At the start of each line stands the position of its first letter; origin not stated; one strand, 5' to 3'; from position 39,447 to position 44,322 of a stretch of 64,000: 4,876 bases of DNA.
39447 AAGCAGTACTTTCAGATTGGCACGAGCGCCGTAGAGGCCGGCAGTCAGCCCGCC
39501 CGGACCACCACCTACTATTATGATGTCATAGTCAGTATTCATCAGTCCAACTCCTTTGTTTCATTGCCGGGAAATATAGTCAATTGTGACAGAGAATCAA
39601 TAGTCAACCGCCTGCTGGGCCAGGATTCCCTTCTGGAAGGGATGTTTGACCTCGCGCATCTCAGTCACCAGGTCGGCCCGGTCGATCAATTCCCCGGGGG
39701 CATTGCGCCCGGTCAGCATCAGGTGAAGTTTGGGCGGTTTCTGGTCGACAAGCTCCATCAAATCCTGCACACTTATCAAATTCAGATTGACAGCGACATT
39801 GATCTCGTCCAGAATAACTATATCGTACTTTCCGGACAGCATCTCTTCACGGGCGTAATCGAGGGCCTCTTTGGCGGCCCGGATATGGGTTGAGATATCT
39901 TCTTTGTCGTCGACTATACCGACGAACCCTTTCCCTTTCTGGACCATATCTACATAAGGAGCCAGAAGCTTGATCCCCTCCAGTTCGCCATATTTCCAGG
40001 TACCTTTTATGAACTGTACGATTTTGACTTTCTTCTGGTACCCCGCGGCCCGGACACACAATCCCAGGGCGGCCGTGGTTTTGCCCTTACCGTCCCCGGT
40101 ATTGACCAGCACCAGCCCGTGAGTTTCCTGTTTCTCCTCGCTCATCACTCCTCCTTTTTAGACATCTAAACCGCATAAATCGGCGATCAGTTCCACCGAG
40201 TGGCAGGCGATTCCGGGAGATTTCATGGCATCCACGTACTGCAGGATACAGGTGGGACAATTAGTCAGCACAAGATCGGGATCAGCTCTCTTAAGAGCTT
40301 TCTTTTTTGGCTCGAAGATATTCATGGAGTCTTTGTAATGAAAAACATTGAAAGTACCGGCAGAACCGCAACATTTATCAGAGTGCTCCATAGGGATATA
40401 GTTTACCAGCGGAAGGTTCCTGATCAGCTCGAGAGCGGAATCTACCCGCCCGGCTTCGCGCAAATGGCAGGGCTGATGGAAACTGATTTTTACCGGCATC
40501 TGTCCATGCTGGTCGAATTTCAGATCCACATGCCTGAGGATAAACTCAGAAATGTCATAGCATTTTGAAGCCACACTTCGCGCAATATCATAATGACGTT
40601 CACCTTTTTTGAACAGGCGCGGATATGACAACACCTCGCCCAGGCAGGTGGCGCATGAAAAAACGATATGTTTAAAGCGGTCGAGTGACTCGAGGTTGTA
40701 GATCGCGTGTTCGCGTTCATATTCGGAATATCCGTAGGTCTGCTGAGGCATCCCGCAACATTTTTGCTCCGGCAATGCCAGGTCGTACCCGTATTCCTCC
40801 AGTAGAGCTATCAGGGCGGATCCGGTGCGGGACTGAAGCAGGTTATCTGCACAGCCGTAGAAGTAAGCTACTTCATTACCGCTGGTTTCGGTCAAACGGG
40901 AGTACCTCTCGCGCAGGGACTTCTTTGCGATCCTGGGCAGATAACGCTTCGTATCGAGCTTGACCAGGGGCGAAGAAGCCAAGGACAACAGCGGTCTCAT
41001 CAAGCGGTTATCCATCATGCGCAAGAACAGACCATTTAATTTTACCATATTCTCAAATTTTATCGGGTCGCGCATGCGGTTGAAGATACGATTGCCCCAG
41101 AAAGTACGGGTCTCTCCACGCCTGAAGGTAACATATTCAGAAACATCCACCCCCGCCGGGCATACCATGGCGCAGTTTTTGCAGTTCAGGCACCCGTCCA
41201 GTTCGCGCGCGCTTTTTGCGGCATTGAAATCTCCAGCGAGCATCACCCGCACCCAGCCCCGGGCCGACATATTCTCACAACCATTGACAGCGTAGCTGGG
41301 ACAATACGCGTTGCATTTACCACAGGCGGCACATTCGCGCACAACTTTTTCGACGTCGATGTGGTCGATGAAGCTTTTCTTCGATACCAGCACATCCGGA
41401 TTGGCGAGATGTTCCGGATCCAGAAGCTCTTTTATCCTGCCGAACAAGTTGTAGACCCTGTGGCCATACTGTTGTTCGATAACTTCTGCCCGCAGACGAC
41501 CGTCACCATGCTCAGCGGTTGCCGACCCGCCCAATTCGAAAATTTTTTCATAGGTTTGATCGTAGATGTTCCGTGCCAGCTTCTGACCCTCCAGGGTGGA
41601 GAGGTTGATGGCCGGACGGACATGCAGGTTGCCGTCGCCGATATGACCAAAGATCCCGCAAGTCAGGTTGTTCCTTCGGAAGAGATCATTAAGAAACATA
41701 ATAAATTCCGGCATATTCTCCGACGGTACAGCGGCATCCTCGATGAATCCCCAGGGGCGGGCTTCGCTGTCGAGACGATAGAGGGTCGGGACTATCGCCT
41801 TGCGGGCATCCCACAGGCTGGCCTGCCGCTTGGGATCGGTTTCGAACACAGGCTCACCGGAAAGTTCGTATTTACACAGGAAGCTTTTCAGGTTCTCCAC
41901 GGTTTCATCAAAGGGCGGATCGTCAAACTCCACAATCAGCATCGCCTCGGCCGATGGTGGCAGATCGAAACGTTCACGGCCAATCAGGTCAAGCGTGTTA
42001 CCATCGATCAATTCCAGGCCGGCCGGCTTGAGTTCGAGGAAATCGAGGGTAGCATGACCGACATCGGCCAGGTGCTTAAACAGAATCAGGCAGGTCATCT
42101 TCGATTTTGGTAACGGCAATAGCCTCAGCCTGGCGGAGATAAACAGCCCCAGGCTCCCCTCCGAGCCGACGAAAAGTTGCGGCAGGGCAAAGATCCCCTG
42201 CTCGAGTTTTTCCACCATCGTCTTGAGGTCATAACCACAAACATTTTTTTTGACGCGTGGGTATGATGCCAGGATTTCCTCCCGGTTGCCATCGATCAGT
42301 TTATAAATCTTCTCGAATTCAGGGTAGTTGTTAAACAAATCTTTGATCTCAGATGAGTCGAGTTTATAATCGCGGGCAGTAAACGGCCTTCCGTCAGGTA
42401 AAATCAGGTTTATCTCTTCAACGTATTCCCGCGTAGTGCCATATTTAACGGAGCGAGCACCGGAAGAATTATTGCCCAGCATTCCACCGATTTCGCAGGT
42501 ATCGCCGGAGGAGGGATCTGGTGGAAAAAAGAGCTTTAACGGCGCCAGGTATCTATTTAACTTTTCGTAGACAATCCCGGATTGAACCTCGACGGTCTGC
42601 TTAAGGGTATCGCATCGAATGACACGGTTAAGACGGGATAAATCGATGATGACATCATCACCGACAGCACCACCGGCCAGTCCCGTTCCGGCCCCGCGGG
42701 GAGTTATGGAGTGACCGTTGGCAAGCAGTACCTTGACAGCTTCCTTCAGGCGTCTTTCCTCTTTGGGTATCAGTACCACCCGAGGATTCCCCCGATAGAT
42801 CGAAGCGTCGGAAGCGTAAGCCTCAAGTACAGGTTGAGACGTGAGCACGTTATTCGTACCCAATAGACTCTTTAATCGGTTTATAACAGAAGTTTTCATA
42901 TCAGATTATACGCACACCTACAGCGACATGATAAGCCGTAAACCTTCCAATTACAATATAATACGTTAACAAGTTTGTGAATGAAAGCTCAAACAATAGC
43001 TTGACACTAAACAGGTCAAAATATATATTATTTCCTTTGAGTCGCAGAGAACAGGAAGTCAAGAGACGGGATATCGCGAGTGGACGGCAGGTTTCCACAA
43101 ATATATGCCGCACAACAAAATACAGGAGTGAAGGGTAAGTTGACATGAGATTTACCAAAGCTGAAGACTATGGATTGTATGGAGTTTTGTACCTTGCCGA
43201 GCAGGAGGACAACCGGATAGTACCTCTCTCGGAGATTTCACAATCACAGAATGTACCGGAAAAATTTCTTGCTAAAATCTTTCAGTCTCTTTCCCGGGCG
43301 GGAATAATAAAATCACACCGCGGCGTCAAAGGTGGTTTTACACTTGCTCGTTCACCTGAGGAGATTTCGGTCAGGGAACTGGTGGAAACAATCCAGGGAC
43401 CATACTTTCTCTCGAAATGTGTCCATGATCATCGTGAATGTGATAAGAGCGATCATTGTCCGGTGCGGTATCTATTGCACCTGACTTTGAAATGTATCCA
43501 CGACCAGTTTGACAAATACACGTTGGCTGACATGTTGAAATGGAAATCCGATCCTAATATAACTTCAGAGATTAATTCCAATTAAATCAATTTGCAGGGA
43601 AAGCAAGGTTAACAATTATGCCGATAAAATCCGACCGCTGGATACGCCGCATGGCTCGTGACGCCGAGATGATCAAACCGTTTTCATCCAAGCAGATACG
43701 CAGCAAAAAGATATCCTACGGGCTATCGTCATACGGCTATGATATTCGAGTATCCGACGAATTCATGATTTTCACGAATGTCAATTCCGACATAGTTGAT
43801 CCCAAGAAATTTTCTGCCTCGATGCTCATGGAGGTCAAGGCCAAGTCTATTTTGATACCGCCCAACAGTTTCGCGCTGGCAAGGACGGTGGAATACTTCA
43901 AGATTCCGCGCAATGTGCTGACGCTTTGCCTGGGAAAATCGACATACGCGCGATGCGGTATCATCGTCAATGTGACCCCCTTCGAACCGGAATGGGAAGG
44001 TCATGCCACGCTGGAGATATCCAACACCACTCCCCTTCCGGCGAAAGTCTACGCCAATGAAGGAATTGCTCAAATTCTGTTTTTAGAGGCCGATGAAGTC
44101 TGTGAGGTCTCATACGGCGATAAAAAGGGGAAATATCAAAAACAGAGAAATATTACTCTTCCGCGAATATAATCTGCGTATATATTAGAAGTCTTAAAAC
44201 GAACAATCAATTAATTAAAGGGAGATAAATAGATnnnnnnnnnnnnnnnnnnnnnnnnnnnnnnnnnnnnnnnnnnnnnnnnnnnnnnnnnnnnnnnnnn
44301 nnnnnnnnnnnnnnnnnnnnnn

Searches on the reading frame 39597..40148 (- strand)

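Call 35: search_protein_families(library=pfam, proteins=[window:39597-40148:-], max_evalue=0.00001)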
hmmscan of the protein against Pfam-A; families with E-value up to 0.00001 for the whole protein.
window:39597-40148:- (183 aa): 1 family
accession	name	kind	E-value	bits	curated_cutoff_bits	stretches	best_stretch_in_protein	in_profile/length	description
PF02572.21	CobA_CobO_BtuR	-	3.3e-61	206.9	25.7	1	10-183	2-172/172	ATP:corrinoid adenosyltransferase BtuR/CobO/CobP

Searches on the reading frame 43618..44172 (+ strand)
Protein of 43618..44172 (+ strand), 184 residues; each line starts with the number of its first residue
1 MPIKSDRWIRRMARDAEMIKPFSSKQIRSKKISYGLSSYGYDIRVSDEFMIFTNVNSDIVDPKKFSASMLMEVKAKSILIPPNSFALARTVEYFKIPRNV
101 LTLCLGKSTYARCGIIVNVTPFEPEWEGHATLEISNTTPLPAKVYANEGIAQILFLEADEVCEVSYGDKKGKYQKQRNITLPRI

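Call 36: search_protein_families(library=pfam, proteins=[window:43618-44172:+], max_evalue=0.00001)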
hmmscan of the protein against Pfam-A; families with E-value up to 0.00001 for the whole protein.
window:43618-44172:+ (184 aa): 1 family
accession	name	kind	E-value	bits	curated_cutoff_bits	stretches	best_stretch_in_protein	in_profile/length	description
PF22769.1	DCD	-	2.5e-37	128.8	27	1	3-156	1-151/153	dCTP deaminase-like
